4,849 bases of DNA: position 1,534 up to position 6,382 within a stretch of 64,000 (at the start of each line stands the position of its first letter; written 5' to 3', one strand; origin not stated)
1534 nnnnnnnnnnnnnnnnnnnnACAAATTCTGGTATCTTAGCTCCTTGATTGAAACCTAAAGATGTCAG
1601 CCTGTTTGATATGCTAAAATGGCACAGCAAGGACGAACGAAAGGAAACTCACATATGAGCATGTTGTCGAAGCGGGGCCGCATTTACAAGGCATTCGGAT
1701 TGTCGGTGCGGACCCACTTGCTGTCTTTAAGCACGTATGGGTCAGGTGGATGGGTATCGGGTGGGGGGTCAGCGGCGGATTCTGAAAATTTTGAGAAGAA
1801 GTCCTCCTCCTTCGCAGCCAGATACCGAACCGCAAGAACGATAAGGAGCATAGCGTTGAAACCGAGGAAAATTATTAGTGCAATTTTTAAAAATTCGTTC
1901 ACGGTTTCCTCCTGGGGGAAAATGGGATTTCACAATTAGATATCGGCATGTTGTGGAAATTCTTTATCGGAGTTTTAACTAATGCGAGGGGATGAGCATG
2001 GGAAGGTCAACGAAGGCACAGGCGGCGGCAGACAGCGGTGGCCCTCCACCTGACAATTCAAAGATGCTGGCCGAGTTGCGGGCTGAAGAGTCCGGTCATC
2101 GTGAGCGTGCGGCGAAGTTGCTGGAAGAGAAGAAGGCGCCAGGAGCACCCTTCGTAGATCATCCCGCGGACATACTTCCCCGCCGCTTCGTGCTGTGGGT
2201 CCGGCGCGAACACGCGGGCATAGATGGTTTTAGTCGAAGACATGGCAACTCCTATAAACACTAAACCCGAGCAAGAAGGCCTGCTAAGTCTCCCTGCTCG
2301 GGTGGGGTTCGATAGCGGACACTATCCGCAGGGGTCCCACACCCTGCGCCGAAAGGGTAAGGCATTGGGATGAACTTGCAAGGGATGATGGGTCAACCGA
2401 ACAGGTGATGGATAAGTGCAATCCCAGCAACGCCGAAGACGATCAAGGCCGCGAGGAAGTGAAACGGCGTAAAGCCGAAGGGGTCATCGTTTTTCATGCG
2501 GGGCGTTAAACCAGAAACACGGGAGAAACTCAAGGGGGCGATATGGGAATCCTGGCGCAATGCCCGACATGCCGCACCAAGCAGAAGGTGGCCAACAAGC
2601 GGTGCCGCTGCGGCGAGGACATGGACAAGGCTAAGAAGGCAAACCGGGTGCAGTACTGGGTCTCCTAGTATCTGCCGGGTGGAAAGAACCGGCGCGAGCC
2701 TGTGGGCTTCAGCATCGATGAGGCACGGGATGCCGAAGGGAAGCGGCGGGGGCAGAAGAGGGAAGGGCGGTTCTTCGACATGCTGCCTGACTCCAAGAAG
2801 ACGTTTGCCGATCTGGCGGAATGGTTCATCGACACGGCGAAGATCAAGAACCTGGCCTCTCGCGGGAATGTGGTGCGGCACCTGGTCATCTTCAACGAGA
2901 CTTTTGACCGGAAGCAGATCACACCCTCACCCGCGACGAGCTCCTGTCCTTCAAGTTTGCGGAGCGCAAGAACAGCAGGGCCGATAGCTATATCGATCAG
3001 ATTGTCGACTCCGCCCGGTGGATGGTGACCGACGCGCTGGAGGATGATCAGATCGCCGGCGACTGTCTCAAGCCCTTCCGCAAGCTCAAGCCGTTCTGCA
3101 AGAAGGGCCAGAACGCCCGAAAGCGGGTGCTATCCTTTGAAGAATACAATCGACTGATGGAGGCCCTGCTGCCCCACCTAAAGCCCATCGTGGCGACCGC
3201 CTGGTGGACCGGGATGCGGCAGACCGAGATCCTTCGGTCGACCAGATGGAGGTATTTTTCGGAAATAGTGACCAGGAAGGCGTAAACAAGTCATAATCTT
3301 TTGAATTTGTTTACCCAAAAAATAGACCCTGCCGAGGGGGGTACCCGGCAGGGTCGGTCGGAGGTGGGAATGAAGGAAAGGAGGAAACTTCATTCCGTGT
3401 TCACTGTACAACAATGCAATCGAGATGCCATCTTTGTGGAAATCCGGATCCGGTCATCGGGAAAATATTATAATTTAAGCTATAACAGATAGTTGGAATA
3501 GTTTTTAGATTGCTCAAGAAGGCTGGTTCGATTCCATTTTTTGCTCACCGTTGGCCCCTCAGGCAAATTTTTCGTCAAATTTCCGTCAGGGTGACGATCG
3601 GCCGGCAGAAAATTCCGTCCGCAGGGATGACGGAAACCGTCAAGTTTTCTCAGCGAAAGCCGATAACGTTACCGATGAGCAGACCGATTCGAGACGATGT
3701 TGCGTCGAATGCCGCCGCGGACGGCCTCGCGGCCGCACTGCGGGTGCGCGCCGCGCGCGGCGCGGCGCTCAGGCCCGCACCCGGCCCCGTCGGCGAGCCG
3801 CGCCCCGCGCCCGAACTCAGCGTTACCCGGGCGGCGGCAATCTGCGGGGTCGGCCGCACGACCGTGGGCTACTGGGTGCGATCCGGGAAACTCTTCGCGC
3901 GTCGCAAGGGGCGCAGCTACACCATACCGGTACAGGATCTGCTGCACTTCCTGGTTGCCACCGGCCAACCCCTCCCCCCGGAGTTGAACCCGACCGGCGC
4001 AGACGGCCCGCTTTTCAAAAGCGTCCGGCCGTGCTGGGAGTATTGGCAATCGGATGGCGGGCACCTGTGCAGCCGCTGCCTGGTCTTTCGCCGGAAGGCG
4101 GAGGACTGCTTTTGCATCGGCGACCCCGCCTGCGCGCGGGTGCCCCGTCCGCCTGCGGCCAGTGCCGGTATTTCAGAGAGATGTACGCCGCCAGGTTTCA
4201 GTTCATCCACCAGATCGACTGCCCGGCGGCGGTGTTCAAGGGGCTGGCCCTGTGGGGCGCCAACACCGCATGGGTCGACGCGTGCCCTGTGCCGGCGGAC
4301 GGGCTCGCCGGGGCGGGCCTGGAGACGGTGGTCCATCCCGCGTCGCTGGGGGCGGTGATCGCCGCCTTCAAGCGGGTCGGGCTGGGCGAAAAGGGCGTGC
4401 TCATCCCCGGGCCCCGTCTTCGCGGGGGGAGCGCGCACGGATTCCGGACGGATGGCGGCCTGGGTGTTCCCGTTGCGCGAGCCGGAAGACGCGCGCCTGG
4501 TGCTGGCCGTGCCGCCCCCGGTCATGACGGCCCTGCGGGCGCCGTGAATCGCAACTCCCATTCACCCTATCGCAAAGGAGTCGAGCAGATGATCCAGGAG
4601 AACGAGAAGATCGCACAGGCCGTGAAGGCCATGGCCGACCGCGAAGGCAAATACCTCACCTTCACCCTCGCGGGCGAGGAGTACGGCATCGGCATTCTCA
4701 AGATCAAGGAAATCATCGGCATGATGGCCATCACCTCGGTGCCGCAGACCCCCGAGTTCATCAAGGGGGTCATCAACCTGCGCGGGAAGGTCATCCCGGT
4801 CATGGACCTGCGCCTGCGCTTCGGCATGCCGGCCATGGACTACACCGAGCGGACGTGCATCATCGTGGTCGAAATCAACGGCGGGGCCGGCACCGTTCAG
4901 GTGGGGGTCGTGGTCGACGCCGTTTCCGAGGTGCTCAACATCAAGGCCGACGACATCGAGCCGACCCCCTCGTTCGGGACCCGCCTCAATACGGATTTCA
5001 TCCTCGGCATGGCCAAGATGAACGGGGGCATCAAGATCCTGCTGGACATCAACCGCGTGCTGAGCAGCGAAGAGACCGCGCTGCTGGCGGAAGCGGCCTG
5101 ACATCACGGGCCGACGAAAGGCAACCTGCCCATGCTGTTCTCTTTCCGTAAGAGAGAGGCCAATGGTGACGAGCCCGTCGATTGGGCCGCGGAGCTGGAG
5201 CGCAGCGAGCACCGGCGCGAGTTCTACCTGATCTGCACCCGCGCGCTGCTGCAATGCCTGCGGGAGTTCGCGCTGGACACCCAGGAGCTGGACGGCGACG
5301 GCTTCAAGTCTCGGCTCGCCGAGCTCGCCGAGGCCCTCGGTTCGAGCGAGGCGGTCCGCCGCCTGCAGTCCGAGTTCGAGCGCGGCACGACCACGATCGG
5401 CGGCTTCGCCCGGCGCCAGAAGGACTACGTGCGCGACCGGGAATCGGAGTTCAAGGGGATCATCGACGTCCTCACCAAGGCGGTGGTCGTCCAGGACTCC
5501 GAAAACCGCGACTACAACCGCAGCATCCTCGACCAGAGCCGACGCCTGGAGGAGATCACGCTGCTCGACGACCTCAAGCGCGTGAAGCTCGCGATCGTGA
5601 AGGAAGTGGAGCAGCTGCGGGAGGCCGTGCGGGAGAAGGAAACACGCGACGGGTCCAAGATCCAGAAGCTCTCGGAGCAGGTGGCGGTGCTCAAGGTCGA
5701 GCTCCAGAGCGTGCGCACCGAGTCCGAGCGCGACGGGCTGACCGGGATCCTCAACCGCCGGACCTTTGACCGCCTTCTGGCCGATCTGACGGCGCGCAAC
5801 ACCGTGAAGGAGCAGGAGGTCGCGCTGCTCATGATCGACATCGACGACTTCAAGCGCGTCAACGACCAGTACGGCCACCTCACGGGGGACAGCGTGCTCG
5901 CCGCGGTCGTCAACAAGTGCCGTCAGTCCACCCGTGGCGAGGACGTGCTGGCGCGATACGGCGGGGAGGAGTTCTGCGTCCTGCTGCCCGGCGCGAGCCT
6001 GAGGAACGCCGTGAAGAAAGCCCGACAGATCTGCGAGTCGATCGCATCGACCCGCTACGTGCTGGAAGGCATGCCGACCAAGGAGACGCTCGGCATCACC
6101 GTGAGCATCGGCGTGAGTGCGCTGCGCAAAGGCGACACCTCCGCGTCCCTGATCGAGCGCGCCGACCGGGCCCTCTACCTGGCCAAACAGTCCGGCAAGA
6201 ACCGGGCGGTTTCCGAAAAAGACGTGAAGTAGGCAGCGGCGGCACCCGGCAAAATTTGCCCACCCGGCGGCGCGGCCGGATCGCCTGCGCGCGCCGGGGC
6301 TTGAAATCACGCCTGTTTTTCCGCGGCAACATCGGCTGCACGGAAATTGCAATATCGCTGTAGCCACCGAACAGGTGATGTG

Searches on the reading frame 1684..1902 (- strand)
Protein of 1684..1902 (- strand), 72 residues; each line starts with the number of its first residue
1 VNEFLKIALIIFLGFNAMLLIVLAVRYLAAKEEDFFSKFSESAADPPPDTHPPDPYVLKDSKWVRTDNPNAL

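Call 8: search_protein_families(library=pfam, max_evalue=1, proteins=[window:1684-1902:-])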
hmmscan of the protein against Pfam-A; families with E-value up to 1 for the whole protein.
window:1684-1902:- (72 aa): 1 family
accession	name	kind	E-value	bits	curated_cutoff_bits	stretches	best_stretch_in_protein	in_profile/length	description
PF17424.7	DUF5411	-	0.19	12.1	30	1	1-36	1-36/134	Family of unknown function (DUF5411)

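Call 46: search_protein_families(library=ncbifam, max_evalue=1, proteins=[window:1684-1902:-])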
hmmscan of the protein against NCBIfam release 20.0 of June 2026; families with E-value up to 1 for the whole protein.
window:1684-1902:- (72 aa): 1 family
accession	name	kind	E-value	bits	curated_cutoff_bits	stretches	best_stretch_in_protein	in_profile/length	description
NF041476.1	membrane_YldA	equivalog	0.49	10.4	45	1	1-28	1-25/29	small membrane protein YldA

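Call 63: search_protein_families(library=phrogs, max_evalue=0.1, proteins=[window:1684-1902:-])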
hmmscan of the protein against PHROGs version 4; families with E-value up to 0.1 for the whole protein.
window:1684-1902:- (72 aa): 0 families

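Call 64: search_protein_families(library=padloc, max_evalue=0.1, proteins=[window:1684-1902:-])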
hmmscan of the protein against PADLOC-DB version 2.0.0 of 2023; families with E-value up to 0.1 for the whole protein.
window:1684-1902:- (72 aa): 0 families

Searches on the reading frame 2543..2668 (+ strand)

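Call 46: search_protein_families(library=ncbifam, max_evalue=1, proteins=[window:2543-2668:+])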
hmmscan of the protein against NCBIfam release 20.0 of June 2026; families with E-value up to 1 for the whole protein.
window:2543-2668:+ (41 aa): 2 families
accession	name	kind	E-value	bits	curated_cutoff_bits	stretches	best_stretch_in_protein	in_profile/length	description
TIGR00505.1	ribA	equivalog_domain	0.053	13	205.85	1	9-33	50-74/191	GTP cyclohydrolase II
NF053815.1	teico_TcaA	equivalog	0.3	9.9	550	1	5-35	2-33/463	membrane-associated protein TcaA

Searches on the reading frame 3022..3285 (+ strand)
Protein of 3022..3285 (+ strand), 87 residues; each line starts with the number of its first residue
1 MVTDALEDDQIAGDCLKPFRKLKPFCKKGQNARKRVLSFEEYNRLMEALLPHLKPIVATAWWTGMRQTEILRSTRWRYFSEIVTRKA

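Call 8: search_protein_families(library=pfam, max_evalue=1, proteins=[window:3022-3285:+])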
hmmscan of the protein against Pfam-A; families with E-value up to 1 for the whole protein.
window:3022-3285:+ (87 aa): 1 family
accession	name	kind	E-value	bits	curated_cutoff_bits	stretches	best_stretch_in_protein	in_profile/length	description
PF12207.13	DUF3600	-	0.016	15.6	26.5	1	22-54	89-123/160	Domain of unknown function (DUF3600)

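Call 46: search_protein_families(library=ncbifam, max_evalue=1, proteins=[window:3022-3285:+])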
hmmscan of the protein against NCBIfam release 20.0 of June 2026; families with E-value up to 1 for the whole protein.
window:3022-3285:+ (87 aa): 0 families

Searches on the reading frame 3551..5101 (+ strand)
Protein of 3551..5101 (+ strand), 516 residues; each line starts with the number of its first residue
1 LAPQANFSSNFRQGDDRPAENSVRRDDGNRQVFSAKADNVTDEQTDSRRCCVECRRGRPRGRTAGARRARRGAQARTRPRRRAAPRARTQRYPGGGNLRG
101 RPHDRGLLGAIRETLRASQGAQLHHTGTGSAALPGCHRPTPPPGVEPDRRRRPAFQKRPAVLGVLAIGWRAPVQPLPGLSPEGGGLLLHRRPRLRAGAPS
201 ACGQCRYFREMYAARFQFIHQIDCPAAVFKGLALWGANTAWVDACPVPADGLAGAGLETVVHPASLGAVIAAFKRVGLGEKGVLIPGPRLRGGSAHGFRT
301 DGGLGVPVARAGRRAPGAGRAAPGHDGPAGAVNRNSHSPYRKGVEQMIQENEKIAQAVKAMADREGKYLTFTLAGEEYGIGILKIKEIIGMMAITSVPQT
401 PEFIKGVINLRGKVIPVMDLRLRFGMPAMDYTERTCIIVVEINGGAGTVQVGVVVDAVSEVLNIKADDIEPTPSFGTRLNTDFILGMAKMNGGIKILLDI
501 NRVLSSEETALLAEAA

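Call 27: search_protein_families(library=pfam, max_evalue=0.001, proteins=[window:3551-5101:+])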
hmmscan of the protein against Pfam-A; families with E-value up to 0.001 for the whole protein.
window:3551-5101:+ (516 aa): 1 family
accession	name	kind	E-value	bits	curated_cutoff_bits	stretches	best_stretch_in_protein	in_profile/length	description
PF01584.24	CheW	-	1.5e-38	132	23.5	1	367-507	1-137/138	CheW-like domain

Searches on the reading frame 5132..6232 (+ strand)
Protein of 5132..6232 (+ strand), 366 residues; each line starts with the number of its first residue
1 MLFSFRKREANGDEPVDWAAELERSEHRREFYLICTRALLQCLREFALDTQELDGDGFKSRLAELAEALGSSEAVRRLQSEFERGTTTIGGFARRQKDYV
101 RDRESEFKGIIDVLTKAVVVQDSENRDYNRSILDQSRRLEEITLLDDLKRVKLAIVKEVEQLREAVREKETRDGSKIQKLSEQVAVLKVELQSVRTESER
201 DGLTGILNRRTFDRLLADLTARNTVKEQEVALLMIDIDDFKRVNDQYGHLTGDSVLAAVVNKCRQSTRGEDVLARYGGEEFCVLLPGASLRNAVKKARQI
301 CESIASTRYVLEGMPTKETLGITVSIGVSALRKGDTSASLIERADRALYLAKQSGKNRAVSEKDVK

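Call 27: search_protein_families(library=pfam, max_evalue=0.001, proteins=[window:5132-6232:+])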
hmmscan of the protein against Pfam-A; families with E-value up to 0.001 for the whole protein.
window:5132-6232:+ (366 aa): 1 family
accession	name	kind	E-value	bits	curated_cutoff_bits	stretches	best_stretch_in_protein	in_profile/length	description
PF00990.26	GGDEF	-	8.2e-43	146.4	23.8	1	200-358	3-161/161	Diguanylate cyclase, GGDEF domain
